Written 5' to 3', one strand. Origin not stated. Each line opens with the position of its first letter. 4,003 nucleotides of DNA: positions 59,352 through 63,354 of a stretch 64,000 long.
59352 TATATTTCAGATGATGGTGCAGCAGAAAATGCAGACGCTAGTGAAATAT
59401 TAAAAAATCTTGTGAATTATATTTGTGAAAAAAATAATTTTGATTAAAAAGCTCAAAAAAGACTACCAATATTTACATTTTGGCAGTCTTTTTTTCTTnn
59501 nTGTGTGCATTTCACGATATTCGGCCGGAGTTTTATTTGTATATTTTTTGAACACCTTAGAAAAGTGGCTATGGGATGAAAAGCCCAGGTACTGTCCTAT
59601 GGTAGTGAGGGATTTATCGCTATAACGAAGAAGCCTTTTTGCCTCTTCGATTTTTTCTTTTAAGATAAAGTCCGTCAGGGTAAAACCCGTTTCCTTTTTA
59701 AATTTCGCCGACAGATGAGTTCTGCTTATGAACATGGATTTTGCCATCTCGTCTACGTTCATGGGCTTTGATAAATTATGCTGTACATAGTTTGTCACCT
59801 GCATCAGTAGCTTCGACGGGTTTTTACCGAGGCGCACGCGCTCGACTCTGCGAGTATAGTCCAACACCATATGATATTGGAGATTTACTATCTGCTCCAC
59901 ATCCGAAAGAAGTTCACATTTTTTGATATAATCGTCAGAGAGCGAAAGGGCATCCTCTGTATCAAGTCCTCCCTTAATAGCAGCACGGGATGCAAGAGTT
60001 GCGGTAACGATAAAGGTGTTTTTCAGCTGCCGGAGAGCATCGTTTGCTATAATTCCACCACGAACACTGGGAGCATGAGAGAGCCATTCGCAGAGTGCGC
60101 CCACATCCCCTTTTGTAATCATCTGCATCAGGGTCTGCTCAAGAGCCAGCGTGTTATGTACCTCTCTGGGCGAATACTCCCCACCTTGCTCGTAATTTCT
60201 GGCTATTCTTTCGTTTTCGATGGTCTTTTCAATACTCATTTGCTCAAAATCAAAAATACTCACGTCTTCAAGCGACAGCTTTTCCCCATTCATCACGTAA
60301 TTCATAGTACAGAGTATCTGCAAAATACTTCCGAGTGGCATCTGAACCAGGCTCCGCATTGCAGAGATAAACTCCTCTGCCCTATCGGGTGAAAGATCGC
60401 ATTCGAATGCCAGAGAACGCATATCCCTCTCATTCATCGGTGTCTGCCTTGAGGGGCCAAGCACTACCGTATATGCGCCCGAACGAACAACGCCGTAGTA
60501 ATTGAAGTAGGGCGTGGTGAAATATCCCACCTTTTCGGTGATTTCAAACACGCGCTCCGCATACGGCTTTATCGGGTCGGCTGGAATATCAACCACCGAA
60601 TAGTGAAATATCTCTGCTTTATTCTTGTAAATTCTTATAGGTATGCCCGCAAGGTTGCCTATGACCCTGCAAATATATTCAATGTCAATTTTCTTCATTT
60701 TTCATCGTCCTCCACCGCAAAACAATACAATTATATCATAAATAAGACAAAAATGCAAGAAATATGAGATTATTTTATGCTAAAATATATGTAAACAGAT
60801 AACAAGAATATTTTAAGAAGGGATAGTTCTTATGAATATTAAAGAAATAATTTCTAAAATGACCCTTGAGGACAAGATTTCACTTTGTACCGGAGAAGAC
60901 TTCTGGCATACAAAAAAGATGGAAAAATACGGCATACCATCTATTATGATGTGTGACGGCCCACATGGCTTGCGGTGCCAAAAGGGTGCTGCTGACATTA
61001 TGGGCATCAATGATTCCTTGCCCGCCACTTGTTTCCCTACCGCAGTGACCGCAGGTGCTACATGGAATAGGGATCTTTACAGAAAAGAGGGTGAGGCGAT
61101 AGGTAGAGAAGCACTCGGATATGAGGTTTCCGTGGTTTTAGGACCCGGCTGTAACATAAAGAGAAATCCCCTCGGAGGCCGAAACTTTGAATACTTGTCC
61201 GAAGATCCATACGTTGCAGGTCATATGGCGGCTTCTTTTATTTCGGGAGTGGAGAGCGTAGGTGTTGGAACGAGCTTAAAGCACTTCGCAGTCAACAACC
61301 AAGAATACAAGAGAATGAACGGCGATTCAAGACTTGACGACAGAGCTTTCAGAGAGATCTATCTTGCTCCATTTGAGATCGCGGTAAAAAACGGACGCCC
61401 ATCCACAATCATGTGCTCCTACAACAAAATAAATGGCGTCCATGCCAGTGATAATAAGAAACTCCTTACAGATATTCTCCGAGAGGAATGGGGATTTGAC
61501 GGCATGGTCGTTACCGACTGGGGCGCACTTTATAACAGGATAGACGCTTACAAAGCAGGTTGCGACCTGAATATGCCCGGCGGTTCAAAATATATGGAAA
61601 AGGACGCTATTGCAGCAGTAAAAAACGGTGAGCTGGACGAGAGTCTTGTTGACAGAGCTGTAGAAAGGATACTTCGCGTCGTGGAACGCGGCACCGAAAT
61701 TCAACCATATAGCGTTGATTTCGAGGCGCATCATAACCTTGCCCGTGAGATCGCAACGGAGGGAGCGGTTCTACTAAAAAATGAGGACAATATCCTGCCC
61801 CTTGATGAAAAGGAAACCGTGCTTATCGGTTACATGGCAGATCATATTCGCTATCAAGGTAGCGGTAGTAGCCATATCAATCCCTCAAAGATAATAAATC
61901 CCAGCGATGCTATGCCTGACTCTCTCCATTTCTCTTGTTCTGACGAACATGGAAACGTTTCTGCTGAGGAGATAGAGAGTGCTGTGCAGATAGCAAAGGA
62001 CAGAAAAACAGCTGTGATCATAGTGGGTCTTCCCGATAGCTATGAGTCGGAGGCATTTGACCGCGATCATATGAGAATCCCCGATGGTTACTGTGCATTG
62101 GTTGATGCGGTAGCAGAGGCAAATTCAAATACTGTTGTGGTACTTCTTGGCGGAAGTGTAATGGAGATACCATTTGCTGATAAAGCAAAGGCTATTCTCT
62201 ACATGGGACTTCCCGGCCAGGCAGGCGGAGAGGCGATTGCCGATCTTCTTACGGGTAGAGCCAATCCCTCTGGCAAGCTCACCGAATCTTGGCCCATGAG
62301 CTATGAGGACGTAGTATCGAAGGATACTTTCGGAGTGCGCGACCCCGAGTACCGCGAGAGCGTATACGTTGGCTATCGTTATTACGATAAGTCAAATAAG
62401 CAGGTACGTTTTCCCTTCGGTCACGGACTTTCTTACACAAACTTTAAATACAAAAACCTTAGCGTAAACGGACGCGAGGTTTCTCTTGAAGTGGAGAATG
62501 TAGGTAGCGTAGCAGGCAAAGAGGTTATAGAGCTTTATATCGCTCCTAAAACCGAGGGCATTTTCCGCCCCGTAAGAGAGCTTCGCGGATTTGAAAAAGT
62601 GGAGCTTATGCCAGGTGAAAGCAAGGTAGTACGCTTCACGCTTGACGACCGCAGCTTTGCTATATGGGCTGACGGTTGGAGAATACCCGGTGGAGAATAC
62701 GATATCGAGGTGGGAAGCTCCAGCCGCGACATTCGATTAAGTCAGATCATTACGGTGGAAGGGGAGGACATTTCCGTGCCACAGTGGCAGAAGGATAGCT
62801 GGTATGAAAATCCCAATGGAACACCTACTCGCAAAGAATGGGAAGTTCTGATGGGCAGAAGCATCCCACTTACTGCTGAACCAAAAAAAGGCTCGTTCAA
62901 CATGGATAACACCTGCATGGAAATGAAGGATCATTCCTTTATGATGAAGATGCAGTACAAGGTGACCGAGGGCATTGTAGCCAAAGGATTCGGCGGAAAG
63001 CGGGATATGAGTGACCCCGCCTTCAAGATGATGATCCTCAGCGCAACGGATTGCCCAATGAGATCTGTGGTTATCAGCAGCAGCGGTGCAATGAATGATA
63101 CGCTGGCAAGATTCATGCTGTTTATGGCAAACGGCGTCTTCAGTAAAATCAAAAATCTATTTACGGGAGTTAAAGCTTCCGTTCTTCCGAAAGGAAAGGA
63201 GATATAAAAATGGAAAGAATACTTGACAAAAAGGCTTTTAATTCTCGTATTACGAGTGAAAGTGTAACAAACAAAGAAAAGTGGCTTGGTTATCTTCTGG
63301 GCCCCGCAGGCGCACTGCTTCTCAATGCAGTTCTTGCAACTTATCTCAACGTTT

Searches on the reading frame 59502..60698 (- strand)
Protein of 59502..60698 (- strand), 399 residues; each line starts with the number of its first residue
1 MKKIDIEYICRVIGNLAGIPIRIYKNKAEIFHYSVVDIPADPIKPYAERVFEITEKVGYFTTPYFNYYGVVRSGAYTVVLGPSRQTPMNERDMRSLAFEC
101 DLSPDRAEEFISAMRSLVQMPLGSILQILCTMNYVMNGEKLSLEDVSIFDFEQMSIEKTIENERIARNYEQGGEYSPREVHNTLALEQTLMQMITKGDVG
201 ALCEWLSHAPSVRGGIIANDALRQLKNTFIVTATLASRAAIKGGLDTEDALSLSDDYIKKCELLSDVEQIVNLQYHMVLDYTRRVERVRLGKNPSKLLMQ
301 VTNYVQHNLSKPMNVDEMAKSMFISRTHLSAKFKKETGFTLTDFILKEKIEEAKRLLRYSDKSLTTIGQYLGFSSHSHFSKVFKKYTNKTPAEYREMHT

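Call 25: search_protein_families(library=ncbifam, proteins=[window:59502-60698:-])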
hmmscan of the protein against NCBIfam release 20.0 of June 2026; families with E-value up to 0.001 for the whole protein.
window:59502-60698:- (399 aa): 31 families (the best 25 are shown)
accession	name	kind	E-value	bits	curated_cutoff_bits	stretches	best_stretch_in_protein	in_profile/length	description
TIGR04094.1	adjacent_YSIRK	equivalog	2.6e-52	178.1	200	1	15-395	7-383/383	YSIRK-targeted surface antigen transcriptional regulator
NF047455.1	TF_Staph_AryK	equivalog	8.1e-20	70.6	850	1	268-398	129-259/759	transcriptional regulator AryK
NF047788.1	TransRegPocR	equivalog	2.3e-19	69.8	500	1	288-398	181-291/296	transcriptional regulator PocR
NF007860.0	PRK10572.1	equivalog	4.1e-19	68.5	208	1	297-397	184-284/292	arabinose operon transcriptional regulator AraC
NF010028.0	PRK13503.1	equivalog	9.1e-15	54.8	288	1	278-396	153-271/278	HTH-type transcriptional activator RhaS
NF006902.0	PRK09393.1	equivalog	9.9e-15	54.5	425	1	285-397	209-321/327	transcriptional regulator FtrA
NF012144.2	ramA_TF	equivalog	1.3e-14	54.5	180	1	296-397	5-106/108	RamA family antibiotic efflux transcriptional regulator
NF007584.0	PRK10219.1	equivalog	1.6e-14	54.1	174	1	296-396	5-105/107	superoxide response transcriptional regulator SoxS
NF052371.1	TransRegGbdRPseu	equivalog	1.5e-13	50.5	480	1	289-398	219-327/365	choline metabolism transcriptional regulator GbdR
NF049932.1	TranspRegBtr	equivalog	3.3e-13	49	900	1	262-395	133-263/531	bacillibactin transport transcriptional regulator Btr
NF007243.0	PRK09685.1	equivalog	1.1e-12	48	199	1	292-398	194-302/303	transcriptional regulator FeaR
NF033869.1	viru_reg_Rsp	equivalog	1.1e-12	47.3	400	1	296-397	147-248/701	AraC family transcriptional regulator Rsp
NF007693.0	PRK10371.1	equivalog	1e-11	44.6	253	1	277-397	179-299/309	transcriptional regulator MelR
NF008564.0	PRK11511.1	equivalog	1.2e-11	44.8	202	1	300-395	13-108/127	MDR efflux pump AcrAB transcriptional activator MarA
NF012198.0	MarA_TF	equivalog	2.7e-11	43.7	250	1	300-395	13-108/124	MDR efflux pump AcrAB transcriptional activator MarA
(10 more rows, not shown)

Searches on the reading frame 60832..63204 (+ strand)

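Call 25: search_protein_families(library=ncbifam, proteins=[window:60832-63204:+])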
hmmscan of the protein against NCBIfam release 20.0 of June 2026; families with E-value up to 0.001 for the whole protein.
window:60832-63204:+ (791 aa): 8 families
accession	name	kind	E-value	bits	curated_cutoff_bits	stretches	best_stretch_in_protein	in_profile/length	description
NF041610.1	alph_arabinopyran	equivalog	2.3e-215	717.1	1300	1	9-668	2-682/738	exo-alpha-(1->6)-L-arabinopyranosidase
NF052330.1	BetGlucosiCelf0468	equivalog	1.7e-129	433.4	1300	2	6-366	2-376/817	beta-d-glucosidase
NF052329.1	XyloArabinsidase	equivalog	4.6e-87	292.8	1050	2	64-338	107-404/750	beta-xylosidase/alpha-l-arabinosidase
NF041579.1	betaxyl_Flavo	equivalog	8.6e-77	258.9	1350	1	3-639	37-711/716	beta-xylosidase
NF011678.0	PRK15098.1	equivalog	1.1e-71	242.4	666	2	378-635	489-758/765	beta-glucosidase BglX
NF041776.1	xylosidase_Xyl3A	equivalog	2.5e-70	237.4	1250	2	410-639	615-844/846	xylan 1,4-beta-xylosidase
NF052331.1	Bet13-16Glucosase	equivalog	2e-64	218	1330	2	375-637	479-743/750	exo-beta-d-1,3/1,6-glucosidase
NF003740.0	PRK05337.1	equivalog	2.1e-08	33.7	207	1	112-265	131-296/340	beta-N-acetylhexosaminidase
